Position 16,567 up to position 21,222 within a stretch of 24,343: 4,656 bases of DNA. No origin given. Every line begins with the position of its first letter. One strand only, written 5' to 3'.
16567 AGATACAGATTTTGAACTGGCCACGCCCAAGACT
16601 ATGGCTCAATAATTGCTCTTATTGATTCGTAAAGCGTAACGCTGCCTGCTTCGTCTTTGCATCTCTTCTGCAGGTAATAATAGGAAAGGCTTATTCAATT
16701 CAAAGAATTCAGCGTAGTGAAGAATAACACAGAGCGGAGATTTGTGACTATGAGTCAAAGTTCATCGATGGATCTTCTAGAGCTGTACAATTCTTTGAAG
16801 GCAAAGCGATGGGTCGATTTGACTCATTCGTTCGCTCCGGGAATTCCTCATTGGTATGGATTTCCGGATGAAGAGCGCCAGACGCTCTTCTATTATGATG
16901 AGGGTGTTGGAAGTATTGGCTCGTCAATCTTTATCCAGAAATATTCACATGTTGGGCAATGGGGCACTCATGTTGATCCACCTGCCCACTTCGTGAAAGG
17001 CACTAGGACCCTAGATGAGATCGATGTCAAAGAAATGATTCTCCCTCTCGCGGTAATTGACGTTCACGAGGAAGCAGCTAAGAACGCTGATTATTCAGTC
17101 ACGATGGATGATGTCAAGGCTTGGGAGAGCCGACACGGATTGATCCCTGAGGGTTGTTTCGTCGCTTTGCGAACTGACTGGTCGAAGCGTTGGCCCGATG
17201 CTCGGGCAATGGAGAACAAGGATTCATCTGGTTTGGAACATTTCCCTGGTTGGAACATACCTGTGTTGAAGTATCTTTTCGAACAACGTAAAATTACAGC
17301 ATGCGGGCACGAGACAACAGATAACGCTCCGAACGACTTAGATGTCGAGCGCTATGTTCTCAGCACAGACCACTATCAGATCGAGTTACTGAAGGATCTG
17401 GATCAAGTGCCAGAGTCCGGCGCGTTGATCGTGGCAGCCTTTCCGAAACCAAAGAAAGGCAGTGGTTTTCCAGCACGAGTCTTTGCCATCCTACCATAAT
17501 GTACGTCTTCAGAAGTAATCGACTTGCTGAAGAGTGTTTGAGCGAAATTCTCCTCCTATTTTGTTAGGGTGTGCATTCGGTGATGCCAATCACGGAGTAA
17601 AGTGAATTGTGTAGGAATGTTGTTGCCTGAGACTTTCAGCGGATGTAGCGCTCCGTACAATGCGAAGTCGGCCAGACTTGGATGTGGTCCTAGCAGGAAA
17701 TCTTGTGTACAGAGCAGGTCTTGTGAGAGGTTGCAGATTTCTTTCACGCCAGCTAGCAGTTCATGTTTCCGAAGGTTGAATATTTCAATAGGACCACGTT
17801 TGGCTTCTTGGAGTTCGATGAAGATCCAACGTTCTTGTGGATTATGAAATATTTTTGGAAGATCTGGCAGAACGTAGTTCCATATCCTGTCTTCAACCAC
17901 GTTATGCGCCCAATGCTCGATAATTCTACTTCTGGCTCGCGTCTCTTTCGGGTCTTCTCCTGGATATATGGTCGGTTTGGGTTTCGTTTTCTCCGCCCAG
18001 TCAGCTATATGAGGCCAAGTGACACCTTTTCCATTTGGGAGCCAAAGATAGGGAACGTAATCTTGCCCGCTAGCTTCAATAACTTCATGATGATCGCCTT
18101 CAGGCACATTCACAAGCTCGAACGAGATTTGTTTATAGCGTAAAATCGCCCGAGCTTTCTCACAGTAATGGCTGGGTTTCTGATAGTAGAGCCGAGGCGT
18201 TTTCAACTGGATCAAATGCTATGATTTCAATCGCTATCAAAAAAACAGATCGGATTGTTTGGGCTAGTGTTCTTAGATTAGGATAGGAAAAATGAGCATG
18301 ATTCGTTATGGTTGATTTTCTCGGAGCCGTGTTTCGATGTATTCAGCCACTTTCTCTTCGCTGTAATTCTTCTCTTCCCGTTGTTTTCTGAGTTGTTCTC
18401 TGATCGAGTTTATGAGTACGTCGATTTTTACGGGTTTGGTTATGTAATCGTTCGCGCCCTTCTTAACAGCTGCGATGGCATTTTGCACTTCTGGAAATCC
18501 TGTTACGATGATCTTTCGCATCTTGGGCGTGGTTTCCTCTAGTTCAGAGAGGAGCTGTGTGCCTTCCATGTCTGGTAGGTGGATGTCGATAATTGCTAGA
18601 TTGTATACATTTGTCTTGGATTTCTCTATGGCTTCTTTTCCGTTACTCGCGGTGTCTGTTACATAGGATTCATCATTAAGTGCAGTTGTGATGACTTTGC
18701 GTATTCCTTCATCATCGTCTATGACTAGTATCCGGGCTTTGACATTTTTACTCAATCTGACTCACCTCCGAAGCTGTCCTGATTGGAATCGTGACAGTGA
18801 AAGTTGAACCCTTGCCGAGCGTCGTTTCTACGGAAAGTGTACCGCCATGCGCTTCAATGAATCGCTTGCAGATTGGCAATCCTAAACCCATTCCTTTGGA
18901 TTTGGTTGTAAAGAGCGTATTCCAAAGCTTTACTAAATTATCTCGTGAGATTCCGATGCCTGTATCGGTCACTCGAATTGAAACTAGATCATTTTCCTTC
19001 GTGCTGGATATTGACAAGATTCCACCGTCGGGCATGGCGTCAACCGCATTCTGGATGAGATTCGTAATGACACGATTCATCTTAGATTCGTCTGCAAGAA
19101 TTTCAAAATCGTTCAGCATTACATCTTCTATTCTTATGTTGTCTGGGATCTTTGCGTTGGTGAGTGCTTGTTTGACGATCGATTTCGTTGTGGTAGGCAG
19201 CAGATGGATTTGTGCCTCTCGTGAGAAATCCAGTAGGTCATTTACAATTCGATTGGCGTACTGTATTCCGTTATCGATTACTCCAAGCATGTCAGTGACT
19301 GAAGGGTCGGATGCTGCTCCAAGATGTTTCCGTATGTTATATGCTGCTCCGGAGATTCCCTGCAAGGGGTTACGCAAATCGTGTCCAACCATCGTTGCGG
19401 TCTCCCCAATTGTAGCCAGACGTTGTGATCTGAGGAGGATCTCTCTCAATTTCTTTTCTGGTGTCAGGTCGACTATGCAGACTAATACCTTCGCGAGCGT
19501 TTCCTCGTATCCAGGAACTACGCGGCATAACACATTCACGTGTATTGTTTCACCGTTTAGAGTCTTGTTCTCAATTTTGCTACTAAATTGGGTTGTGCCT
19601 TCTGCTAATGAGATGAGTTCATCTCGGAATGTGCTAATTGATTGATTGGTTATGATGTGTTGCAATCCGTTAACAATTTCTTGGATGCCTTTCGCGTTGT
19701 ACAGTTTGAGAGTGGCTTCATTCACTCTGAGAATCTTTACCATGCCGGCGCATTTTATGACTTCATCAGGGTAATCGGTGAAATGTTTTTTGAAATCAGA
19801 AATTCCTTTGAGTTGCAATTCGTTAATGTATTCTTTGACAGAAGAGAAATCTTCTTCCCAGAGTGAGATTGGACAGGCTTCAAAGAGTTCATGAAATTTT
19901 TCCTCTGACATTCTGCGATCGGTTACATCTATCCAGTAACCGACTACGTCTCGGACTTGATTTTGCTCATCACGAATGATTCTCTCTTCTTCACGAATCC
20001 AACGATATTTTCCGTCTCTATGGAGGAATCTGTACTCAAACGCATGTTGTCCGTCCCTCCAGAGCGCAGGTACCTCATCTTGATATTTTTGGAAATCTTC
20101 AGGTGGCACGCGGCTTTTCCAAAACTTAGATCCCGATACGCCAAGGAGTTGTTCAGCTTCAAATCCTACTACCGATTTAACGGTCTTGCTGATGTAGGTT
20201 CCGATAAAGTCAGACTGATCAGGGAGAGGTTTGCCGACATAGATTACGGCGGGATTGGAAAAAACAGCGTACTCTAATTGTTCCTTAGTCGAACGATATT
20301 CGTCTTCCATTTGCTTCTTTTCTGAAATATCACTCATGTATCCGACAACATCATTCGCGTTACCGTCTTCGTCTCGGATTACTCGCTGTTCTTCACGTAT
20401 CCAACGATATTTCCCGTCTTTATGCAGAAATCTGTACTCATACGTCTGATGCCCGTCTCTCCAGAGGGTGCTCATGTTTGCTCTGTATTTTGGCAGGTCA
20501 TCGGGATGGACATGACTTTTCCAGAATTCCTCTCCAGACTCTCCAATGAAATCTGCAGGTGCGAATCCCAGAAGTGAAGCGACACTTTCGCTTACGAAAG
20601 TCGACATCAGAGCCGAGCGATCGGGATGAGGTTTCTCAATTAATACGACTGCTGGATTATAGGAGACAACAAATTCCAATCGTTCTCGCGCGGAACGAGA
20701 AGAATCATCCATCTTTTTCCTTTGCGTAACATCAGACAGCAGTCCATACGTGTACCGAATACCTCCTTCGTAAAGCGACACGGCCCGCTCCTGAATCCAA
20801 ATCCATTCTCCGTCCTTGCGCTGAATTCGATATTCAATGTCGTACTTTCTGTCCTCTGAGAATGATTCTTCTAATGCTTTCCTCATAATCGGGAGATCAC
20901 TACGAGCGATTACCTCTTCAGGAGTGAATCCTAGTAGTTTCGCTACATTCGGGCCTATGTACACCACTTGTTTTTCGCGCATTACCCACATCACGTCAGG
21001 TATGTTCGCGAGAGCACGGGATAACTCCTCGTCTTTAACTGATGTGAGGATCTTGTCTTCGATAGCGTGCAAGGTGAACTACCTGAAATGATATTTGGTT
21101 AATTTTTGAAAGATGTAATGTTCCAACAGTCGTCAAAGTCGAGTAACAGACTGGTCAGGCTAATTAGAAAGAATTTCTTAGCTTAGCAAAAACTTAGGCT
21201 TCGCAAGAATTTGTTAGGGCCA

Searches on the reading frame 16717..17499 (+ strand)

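Call 48: search_protein_families(library=pfam, proteins=[window:16717-17499:+], max_evalue=0.00001)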
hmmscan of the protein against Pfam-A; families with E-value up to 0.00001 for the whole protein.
window:16717-17499:+ (260 aa): 1 family
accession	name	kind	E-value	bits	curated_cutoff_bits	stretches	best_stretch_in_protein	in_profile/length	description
PF04199.19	Cyclase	-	3.6e-38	131.4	23.1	1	33-201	1-138/142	Putative cyclase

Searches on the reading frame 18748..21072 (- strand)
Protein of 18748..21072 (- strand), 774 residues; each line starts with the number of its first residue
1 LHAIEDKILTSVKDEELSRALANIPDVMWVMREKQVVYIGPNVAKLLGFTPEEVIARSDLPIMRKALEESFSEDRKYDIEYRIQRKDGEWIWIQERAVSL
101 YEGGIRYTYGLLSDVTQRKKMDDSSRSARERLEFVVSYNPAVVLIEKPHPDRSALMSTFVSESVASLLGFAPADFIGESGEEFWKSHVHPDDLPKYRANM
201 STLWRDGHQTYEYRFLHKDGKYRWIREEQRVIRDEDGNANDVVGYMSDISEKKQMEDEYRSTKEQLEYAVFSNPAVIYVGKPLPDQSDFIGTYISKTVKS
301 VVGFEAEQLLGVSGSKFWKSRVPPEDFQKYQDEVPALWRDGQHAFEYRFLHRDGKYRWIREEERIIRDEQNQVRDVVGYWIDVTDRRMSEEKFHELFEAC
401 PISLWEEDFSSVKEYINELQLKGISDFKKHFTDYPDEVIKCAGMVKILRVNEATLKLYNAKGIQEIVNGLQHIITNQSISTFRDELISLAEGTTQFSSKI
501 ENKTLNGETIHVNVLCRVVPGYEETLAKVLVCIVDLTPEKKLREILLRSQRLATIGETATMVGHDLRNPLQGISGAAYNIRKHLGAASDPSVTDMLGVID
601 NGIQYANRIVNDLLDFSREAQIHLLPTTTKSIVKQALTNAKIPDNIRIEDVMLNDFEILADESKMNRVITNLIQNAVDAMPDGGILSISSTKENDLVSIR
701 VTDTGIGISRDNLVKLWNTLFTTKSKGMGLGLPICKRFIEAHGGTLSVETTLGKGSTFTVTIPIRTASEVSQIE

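Call 48: search_protein_families(library=pfam, proteins=[window:18748-21072:-], max_evalue=0.00001)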
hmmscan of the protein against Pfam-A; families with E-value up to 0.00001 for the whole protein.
window:18748-21072:- (774 aa): 6 families
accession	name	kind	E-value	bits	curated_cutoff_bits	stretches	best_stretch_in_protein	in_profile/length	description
PF08447.18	PAS_3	-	7.3e-54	180.5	25.6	3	158-245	2-88/89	PAS fold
PF13426.13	PAS_9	-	4.9e-30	104.3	27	2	159-251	15-103/103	PAS domain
PF02518.31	HATPase_c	-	7.1e-25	88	26.4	1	661-765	2-110/111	Histidine kinase-, DNA gyrase B-, and HSP90-like ATPase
PF08448.16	PAS_4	-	2e-23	83.1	23.1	2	289-387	15-109/110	PAS fold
PF00989.32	PAS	-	4.6e-14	52.8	22.6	0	15-106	1-102/113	PAS fold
PF00512.31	HisKA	-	5.6e-11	42.8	26.9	1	557-618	4-62/66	His Kinase A (phospho-acceptor) domain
